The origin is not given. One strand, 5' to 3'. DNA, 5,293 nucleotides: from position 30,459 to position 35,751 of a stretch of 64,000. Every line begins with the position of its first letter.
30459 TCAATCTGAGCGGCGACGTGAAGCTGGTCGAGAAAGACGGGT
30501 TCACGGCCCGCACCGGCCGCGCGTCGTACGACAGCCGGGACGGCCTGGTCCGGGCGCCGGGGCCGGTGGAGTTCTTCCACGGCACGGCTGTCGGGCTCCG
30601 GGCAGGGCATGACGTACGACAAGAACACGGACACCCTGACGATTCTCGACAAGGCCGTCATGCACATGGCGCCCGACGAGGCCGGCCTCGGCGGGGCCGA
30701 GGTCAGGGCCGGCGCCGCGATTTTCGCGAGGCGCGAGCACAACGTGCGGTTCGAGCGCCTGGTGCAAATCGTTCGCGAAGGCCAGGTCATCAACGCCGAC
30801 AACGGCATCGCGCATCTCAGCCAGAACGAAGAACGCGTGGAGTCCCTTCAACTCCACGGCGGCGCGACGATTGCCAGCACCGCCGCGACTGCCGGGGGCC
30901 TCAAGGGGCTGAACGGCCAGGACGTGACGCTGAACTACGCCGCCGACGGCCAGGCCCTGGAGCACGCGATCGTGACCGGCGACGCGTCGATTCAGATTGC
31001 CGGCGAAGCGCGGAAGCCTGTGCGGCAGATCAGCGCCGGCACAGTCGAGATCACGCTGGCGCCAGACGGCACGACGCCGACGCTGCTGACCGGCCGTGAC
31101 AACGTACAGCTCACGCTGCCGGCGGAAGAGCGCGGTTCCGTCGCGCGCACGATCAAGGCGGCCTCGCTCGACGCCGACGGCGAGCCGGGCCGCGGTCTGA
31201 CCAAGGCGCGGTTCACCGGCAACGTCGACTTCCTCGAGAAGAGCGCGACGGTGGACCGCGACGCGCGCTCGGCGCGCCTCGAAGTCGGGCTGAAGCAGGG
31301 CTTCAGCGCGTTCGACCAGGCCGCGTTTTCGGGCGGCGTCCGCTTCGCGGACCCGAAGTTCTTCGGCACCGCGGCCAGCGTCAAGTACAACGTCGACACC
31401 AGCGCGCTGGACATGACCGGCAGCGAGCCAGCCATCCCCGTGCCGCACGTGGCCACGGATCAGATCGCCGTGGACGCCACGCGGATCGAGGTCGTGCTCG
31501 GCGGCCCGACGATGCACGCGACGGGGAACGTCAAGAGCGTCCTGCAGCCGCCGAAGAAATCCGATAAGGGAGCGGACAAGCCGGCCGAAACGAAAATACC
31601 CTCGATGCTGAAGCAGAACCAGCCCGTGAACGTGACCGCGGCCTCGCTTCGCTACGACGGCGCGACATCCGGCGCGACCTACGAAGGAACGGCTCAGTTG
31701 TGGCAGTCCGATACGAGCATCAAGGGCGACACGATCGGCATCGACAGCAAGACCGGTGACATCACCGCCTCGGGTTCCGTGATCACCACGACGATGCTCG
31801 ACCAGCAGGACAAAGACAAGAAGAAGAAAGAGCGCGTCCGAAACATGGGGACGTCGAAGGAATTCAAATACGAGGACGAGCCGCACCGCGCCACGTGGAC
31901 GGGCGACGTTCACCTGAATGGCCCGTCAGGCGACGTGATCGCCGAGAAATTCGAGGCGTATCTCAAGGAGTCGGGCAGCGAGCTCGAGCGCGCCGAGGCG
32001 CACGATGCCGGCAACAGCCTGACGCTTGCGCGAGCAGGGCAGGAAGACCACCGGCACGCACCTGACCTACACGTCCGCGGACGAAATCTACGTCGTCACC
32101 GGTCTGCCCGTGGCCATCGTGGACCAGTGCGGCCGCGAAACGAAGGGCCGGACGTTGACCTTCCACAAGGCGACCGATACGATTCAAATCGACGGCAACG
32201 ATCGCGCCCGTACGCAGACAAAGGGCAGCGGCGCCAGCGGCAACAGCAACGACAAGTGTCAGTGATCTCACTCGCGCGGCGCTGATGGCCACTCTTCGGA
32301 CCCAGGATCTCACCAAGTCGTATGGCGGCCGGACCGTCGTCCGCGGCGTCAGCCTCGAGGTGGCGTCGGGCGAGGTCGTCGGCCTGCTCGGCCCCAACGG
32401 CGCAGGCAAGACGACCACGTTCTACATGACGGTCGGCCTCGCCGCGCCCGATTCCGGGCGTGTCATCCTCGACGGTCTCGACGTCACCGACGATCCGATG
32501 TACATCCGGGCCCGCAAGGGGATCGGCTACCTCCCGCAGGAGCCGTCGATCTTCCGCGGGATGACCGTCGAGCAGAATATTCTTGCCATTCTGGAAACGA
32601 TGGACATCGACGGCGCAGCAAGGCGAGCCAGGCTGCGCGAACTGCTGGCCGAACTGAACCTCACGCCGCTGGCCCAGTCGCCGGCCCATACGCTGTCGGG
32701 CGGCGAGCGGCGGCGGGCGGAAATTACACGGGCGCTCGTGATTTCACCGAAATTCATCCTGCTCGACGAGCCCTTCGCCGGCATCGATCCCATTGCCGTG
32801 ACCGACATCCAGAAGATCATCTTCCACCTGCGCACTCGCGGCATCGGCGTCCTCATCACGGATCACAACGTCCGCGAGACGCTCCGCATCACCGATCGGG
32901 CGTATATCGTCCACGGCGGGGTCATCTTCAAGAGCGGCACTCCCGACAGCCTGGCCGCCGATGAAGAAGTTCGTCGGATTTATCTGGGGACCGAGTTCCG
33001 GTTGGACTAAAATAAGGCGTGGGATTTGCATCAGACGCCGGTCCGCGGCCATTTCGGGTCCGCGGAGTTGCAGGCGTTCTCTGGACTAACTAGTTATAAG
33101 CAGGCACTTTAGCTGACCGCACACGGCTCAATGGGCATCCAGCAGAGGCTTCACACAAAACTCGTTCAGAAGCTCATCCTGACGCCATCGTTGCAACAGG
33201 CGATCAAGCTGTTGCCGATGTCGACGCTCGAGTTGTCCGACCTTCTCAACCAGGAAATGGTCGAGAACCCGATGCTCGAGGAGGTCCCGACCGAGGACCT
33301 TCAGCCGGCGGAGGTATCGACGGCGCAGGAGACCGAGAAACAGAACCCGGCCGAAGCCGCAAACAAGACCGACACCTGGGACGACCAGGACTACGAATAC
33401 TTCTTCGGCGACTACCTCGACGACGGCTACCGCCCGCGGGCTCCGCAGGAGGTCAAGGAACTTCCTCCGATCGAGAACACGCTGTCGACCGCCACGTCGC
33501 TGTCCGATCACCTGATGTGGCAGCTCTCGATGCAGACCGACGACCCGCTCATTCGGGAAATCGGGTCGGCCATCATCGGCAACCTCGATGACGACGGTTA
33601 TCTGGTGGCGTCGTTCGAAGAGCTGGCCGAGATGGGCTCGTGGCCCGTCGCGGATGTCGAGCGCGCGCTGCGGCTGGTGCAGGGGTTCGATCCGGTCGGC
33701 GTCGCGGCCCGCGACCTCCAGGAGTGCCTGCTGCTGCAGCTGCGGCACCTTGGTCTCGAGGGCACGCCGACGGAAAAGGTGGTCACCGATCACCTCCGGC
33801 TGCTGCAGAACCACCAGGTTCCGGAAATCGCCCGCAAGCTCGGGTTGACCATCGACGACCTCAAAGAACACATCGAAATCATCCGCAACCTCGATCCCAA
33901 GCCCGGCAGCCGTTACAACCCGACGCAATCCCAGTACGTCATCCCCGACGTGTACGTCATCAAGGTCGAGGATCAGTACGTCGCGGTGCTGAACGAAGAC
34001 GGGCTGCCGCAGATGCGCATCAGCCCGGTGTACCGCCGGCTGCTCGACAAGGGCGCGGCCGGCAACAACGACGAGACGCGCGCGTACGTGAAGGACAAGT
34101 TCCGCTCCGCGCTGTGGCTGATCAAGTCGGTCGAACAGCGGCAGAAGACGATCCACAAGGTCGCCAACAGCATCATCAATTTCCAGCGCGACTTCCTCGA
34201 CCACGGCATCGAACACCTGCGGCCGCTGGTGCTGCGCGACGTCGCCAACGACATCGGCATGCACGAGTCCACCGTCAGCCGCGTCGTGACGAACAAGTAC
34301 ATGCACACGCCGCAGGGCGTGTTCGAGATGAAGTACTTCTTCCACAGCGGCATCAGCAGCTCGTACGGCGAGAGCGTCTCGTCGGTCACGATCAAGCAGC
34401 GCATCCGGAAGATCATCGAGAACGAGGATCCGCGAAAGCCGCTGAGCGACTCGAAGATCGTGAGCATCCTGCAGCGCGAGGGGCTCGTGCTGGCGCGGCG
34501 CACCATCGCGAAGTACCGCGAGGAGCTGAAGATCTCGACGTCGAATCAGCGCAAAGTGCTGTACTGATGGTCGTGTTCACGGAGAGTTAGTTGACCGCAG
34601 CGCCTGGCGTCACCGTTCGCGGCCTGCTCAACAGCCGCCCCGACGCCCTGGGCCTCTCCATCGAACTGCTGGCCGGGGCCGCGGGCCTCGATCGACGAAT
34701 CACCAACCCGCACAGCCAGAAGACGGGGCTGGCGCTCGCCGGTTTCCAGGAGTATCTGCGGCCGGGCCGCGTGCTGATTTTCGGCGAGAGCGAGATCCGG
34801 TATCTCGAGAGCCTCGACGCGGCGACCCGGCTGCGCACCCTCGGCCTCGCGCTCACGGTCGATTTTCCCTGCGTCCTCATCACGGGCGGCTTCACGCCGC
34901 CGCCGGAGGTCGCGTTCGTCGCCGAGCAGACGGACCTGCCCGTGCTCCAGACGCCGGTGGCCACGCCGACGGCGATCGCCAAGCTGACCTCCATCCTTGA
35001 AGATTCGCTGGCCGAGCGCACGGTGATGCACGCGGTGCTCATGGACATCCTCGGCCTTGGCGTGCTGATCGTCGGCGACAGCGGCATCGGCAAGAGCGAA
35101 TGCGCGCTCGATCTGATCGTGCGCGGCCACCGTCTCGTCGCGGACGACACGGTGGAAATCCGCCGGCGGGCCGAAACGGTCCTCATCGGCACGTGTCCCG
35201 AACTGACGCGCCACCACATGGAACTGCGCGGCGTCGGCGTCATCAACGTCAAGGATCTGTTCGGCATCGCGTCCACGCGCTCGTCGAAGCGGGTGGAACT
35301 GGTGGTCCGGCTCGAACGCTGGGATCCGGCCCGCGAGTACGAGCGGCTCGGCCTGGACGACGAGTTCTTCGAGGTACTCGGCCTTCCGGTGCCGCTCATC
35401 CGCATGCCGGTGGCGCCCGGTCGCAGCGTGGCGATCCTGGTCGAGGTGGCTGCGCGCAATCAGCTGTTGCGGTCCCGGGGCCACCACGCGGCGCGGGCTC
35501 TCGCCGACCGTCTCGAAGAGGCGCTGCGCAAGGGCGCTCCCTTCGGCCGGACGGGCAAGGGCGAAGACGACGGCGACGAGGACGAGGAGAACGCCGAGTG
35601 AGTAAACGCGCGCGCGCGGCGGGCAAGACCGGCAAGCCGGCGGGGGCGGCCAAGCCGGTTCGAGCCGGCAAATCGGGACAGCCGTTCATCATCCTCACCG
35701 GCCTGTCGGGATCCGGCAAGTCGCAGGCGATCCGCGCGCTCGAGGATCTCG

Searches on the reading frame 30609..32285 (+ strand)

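Call 25: search_protein_families(library=pfam, proteins=[window:30609-32285:+], max_evalue=0.00001)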
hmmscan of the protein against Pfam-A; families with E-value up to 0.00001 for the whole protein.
window:30609-32285:+ (558 aa): 1 family
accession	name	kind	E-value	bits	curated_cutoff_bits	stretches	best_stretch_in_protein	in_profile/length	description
PF03968.19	LptD_N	-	1.4e-13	51.5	20.4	0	333-383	61-112/113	LptA/(LptD N-terminal domain) LPS transport protein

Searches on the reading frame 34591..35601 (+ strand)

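Call 26: search_protein_families(library=pfam, proteins=[window:34591-35601:+], max_evalue=0.00001)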
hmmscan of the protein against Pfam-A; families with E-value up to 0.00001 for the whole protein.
window:34591-35601:+ (336 aa): 3 families
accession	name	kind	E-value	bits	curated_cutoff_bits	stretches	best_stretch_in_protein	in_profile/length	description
PF07475.17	Hpr_kinase_C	-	9.8e-66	220.9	33.3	1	139-307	2-170/171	HPr Serine kinase C-terminal domain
PF02603.21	Hpr_kinase_N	-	1.1e-24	87.2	24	1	23-136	11-125/125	HPr Serine kinase N terminus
PF07085.17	DRTGG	-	1.4e-07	31.7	25.2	1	48-133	30-103/105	DRTGG domain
